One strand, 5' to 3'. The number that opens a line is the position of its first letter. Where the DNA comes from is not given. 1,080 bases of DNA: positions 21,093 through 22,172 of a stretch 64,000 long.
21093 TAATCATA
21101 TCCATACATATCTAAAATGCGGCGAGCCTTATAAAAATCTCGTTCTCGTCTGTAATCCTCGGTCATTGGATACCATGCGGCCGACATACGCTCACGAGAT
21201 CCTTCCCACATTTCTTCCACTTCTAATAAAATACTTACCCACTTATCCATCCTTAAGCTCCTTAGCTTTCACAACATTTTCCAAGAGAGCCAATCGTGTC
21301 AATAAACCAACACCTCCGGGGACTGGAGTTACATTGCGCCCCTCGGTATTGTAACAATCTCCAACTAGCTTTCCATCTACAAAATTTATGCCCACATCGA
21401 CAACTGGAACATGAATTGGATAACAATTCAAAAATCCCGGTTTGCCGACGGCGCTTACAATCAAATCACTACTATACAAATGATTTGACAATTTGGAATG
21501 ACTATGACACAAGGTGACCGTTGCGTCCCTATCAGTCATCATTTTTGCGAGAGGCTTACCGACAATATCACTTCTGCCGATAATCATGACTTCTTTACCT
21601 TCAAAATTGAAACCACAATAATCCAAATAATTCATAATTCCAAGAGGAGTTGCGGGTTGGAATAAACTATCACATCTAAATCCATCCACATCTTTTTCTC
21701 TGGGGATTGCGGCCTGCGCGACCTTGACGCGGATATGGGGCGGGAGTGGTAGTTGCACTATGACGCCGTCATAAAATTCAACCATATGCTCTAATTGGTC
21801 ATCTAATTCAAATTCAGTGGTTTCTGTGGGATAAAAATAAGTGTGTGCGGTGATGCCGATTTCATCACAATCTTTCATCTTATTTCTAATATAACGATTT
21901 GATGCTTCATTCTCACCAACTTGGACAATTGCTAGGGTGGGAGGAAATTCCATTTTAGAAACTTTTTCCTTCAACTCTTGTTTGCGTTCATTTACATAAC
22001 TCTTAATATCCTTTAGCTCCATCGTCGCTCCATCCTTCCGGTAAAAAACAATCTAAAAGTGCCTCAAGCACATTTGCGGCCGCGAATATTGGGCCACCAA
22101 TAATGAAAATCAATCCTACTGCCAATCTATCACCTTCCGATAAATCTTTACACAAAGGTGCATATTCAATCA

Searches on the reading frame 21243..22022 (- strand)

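Call 47: search_protein_families(library=phrogs, proteins=[window:21243-22022:-], max_evalue=0.001)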
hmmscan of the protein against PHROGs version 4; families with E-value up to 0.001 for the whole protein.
window:21243-22022:- (259 aa): 1 family
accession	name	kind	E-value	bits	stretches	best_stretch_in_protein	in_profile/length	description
phrog_7320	-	other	2.1e-61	208.6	1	6-255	15-280/285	tetrahydrofolate dehydrogenase and cyclohydrolase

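Call 48: search_protein_families(library=pfam, proteins=[window:21243-22022:-], max_evalue=0.001)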
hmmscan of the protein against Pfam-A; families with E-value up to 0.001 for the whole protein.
window:21243-22022:- (259 aa): 2 families
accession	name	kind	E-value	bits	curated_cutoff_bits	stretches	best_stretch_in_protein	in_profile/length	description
PF02882.25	THF_DHG_CYH_C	-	2.4e-39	134.7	27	1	119-255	13-157/160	Tetrahydrofolate dehydrogenase/cyclohydrolase, NAD(P)-binding domain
PF00763.28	THF_DHG_CYH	-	1.5e-24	86.9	32.8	1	7-113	4-115/115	Tetrahydrofolate dehydrogenase/cyclohydrolase, catalytic domain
